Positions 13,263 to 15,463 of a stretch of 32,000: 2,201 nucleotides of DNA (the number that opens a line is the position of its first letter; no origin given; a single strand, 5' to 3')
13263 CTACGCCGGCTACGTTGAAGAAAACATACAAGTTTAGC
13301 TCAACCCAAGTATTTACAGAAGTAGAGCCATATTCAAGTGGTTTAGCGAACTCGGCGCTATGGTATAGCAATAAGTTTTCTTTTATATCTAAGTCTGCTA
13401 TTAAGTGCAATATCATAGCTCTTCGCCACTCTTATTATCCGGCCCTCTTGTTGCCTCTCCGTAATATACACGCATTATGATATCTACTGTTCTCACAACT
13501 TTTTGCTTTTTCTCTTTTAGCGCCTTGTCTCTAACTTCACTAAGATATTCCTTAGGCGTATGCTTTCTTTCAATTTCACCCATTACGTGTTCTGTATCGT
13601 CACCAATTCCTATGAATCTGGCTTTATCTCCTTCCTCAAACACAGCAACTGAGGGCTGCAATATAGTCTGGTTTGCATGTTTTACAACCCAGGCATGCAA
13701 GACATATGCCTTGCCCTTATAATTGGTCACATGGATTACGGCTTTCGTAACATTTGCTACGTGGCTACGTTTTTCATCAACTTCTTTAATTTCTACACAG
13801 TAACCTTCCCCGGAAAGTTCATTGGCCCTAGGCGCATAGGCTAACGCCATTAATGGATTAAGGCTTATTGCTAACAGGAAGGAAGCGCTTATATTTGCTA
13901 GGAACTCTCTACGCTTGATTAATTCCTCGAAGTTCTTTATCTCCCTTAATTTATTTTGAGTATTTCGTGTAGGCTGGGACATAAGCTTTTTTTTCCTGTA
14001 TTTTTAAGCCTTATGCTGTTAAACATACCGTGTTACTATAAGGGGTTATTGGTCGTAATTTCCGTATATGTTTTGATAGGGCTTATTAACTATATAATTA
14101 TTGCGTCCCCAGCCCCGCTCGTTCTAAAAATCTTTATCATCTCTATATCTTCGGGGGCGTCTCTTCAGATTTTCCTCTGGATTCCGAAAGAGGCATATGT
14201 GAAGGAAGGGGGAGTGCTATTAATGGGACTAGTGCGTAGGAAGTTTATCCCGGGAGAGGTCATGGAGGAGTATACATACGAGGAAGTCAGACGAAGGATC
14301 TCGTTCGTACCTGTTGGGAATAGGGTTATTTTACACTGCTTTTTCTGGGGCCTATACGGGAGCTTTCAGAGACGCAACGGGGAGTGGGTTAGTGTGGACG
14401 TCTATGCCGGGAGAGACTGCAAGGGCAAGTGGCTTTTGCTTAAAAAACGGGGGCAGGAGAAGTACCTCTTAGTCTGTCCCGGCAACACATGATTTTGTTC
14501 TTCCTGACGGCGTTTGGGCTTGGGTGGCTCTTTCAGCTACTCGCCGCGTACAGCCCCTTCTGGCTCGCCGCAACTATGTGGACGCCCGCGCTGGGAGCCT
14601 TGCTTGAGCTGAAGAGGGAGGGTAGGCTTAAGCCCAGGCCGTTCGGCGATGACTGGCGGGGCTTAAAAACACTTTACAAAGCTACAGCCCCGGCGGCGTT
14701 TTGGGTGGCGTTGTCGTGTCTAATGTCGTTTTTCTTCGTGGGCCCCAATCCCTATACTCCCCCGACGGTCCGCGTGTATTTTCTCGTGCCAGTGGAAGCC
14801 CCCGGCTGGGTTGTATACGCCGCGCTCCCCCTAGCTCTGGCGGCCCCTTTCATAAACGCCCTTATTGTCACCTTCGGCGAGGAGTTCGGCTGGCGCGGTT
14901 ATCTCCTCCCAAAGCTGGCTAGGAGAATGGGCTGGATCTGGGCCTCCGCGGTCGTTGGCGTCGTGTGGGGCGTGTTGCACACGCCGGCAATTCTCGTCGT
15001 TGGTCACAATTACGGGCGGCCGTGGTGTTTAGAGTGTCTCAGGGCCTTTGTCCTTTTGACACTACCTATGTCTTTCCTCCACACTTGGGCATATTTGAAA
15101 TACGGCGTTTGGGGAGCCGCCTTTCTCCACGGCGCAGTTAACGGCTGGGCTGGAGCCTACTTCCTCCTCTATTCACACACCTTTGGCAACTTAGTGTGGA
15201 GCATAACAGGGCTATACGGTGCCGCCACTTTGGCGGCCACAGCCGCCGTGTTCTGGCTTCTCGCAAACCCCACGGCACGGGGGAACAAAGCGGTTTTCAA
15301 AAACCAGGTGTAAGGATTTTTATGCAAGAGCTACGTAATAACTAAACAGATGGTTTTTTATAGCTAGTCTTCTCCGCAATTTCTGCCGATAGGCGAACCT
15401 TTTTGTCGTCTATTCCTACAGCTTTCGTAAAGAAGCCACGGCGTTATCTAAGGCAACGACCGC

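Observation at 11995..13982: Tightly coupled Tat-signal protein / 85-aa peptide / radical-SAM-SPASM-like enzyme / 54-aa peptide operon: RiPP-like or protein-maturation module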

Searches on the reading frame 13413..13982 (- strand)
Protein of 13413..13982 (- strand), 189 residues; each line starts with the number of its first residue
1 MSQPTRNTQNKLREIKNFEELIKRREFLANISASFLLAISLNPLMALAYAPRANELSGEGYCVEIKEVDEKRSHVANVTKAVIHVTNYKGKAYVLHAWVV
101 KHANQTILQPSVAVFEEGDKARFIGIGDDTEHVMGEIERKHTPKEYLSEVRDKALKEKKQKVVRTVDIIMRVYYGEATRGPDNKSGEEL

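Call 4: search_protein_families(library=pfam, proteins=[window:13413-13982:-], max_evalue=1)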
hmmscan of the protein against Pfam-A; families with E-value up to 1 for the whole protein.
window:13413-13982:- (189 aa): 0 families

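Call 5: search_protein_families(library=ncbifam, proteins=[window:13413-13982:-], max_evalue=1)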
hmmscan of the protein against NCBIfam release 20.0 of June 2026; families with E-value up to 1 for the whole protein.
window:13413-13982:- (189 aa): 0 families

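Call 24: find_homologous_proteins(query=window:13413-13982:-, max_evalue=0.01)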
Query window:13413-13982:- (189 aa): 3 proteins with E <= 0.01 among 75 candidates.
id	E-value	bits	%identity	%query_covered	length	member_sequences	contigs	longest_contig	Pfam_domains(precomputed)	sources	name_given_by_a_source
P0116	1.3e-118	411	100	100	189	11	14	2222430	-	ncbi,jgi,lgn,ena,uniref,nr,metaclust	ncbi:MAG: hypothetical protein QXK67_07330 [Pyrobaculum sp.]|uniref:Uncharacterized protein n=3 Tax=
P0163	7.6e-81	288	74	100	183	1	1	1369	-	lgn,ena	-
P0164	8.0e-78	278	71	100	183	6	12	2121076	-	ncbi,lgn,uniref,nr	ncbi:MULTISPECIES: hypothetical protein [Pyrobaculum]|uniref:Uncharacterized protein n=2 Tax=Pyrobac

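Call 26: find_homologous_proteins(query=A2, max_evalue=0.001)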
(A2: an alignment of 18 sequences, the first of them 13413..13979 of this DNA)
Query A2 (18 sequences) (188 aa, profile of the alignment): 15 proteins with E <= 0.001 among 1848 candidates.
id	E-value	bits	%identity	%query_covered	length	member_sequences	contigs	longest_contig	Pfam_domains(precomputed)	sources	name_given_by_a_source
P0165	5.1e-62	227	19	89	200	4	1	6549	-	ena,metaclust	metaclust:\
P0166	5.4e-61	223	-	-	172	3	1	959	-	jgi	jgi:hypothetical protein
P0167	5.4e-61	223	-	-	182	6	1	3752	-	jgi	jgi:hypothetical protein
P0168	6.5e-59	216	-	-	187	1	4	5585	-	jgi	jgi:hypothetical protein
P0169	3.0e-58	214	-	-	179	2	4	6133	-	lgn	-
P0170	4.1e-58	214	-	-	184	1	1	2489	-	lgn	-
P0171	8.1e-58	213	21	88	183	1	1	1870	-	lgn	-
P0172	1.5e-50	189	-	-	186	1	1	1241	-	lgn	-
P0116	6.1e-48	181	100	100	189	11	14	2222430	-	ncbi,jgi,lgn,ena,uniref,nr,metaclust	ncbi:MAG: hypothetical protein QXK67_07330 [Pyrobaculum sp.]|uniref:Uncharacterized protein n=3 Tax=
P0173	2.3e-47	179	-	-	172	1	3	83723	-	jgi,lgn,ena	-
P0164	2.3e-46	176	71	100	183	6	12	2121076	-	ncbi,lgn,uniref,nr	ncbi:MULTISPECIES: hypothetical protein [Pyrobaculum]|uniref:Uncharacterized protein n=2 Tax=Pyrobac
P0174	3.6e-44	168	24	38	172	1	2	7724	-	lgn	-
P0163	6.3e-41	158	73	100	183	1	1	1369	-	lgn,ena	-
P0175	2.9e-36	143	20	37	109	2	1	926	-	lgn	-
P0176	1.9e-20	91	-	-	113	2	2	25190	-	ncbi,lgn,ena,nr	ncbi:MAG TPA: hypothetical protein EYP63_07650 [Desulfotomaculum sp.]|nr:hypothetical protein [Desul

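Call 33: predict_structure(alignment_id=A3)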
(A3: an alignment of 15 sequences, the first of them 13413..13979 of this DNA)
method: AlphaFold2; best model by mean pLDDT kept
length: 188 residues; sequences in the alignment: 15
mean_pLDDT: 72.1   pTM: 0.67
mean pLDDT of the five models: 72.1, 71.4, 70.4, 69.4, 67.1
residues with pLDDT >= 90: 41; 70-90: 55; 50-70: 74; < 50: 18
segments of 3 or more residues with pLDDT < 50: 1-4, 177-188
pLDDT, mean of each block of 10 residues (from residue 1): 50 58 56 58 67 64 66 67 81 86 68 90 86 91 94 95 91 62 34
secondary structure, 60 per line:
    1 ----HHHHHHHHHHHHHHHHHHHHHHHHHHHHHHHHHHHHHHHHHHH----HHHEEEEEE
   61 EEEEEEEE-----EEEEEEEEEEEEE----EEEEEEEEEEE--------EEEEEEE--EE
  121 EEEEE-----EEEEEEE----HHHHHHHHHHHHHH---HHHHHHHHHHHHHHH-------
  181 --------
elements in order: H5-47 E55-68 E74-86 E91-101 E110-116 E119-125 E131-137 H142-155 H159-173

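Call 37: fold_search(model_id=the predicted structure, library=pdb)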
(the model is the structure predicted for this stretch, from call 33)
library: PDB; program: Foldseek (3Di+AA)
matches with E <= 10: 526; with E <= 0.001: 0
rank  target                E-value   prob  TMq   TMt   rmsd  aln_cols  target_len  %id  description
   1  1tza_A                3.3e-01  0.07  0.13  0.18  15.9       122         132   11  X-ray structure of Northeast Structural Genomics Consortium target SoR45 (released 2004-07-27)
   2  9hae_A                3.5e-01  0.06  0.14  0.15  18.9       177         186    7  Dust mite allergen Der f 7 with computationally designed DerF7_b2 binder (released 2024-12-18)
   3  6q0v_C                4.1e-01  0.20  0.25  0.25  10.3       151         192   14  Structure of DDB1-DDA1-DCAF15 complex bound to tasisulam and RBM39 (released 2019-11-13)
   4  7k4o_A                4.4e-01  0.57  0.19  0.07   6.0        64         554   14  Tannin acyl hydrolase from Aspergillus niger (released 2021-03-17)
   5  6zz8_E                4.4e-01  0.11  0.19  0.18  16.7       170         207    8  MB_CRS6-15 bound to CrSAS-6_6HR (released 2021-07-07)
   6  2mha_B                4.4e-01  0.08  0.15  0.22  11.2       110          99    4  CRYSTAL STRUCTURE OF THE MAJOR HISTOCOMPATIBILITY COMPLEX CLASS I H-2KB MOLECULE CONTAINING A SINGLE VIRAL PEPTIDE: IM (released 1993-10-31)
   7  5i7l_B                4.4e-01  0.08  0.20  0.19  15.3       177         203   12  Crystal Structure of SPLUNC1 Disulfide Mutant M2 (A48C, V253C) (released 2016-05-18)
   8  9hae_C                4.4e-01  0.05  0.16  0.16  20.0       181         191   10  Dust mite allergen Der f 7 with computationally designed DerF7_b2 binder (released 2024-12-18)
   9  6q0r_C                4.6e-01  0.16  0.24  0.25  11.1       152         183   18  Structure of DDB1-DDA1-DCAF15 complex bound to E7820 and RBM39 (released 2019-11-13)
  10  3mep_A                4.9e-01  0.12  0.16  0.17  13.9       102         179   10  Crystal Structure of ECA2234 protein from Erwinia carotovora, Northeast Structural Genomics Consortium Target EwR44 (released 2010-04-14)
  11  7nsa                  4.9e-01  0.09  0.19  0.20  12.8       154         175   10  Triphosphate tunnel metalloenzyme from Sulfolobus acidocaldarius in complex with pyrophosphate and calcium (released 2021-06-02)
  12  4ckp_C                5.2e-01  0.08  0.17  0.17  17.3       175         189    8  Structure of an N-terminal fragment of Leishmania SAS-6 that contains part of its coiled coil domain (released 2014-03-05)
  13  7qoo_P                5.5e-01  0.16  0.21  0.17  14.9       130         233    8  Structure of the human inner kinetochore CCAN complex (released 2022-06-08)
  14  8g3g_A                5.8e-01  0.84  0.23  0.45   2.9        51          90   22  CryoEM structure of yeast recombination mediator Rad52 (released 2023-11-15)
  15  8vd0_A                5.8e-01  0.08  0.14  0.14  10.5       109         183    6  Human TCR ET650-4 in complex with DQ8-InsC8-15-IAPP2 (released 2024-08-07)
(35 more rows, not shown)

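Call 59: search_protein_representatives(alignment_id=A3)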
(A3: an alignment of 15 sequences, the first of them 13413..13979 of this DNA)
Query: 15 sequences, 181 profile positions. Proteins with E-value up to 0.001 (for the whole library): 49; up to 1e-10: 32; up to 1e-30: 12. The best 49 are listed.
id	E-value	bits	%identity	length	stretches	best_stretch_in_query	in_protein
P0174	5.2e-63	228.2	-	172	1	9-180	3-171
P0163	7.4e-58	211.4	-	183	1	4-179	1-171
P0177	2.7e-46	173.7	-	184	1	15-177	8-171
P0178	1.8e-44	167.8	-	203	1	14-178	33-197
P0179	3.1e-36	140.9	-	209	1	15-175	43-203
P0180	1.1e-35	139.1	-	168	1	12-174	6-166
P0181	3.6e-35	137.5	-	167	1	13-173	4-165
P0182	1.5e-33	132.2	-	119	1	1-116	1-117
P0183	3.1e-32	127.9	-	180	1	14-173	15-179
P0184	9.7e-32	126.3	-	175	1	16-176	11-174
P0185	1.7e-31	125.5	-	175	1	14-179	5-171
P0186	6.3e-31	123.6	-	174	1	9-174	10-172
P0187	1.4e-29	119.2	-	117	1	64-176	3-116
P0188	2.6e-28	115.1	-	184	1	13-177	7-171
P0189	5.1e-28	114.2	-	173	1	13-180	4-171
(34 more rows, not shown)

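Call 71: search_protein_families(library=phrogs, proteins=[window:13413-13982:-], max_evalue=0.01)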
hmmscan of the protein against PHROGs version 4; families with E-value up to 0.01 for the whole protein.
window:13413-13982:- (189 aa): 0 families

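Call 72: search_protein_families(library=padloc, proteins=[window:13413-13982:-], max_evalue=0.01)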
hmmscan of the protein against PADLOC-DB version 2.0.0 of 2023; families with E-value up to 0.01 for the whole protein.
window:13413-13982:- (189 aa): 0 families

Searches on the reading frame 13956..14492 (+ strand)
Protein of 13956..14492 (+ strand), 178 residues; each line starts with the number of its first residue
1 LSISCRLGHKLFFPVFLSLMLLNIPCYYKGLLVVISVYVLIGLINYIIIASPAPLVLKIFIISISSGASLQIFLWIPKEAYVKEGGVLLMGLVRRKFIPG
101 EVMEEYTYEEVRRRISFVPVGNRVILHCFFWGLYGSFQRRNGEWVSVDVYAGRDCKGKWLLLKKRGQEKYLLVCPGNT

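Call 4: search_protein_families(library=pfam, proteins=[window:13956-14492:+], max_evalue=1)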
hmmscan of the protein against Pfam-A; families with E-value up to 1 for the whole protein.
window:13956-14492:+ (178 aa): 0 families

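Call 42: search_protein_families(library=pfam, proteins=[window:14013-14489:+], max_evalue=1)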
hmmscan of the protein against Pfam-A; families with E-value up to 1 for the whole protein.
window:14013-14489:+ (159 aa): 0 families

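Call 71: search_protein_families(library=phrogs, proteins=[window:14013-14492:+], max_evalue=0.01)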
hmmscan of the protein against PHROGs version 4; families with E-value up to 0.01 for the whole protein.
window:14013-14492:+ (159 aa): 0 families

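Call 72: search_protein_families(library=padloc, proteins=[window:14013-14492:+], max_evalue=0.01)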
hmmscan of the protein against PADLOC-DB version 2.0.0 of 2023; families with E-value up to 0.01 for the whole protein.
window:14013-14492:+ (159 aa): 0 families

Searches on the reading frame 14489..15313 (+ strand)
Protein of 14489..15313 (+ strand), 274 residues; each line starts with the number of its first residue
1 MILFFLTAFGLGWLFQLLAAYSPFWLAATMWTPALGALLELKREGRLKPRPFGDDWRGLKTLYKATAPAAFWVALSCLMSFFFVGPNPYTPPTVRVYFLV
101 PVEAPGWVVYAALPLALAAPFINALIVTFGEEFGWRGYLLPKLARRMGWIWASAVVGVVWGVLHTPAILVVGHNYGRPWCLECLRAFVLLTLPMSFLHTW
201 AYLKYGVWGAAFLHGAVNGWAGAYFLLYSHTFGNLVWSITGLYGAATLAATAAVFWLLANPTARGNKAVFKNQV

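Call 4: search_protein_families(library=pfam, proteins=[window:14489-15313:+], max_evalue=1)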
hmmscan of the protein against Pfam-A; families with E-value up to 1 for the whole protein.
window:14489-15313:+ (274 aa): 1 family
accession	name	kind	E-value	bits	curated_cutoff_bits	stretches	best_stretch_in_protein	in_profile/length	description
PF02517.21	Rce1-like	-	4.9e-15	56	22.4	1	117-219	5-92/93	Type II CAAX prenyl endopeptidase Rce1-like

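Call 71: search_protein_families(library=phrogs, proteins=[window:14489-15313:+], max_evalue=0.01)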
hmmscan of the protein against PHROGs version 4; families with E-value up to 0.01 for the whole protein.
window:14489-15313:+ (274 aa): 1 family
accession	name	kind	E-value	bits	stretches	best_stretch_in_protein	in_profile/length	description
phrog_33900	-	unknown function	0.0081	16.9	1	125-218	192-283/328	-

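Call 72: search_protein_families(library=padloc, proteins=[window:14489-15313:+], max_evalue=0.01)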
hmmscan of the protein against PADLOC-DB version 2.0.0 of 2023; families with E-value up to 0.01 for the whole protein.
window:14489-15313:+ (274 aa): 0 families
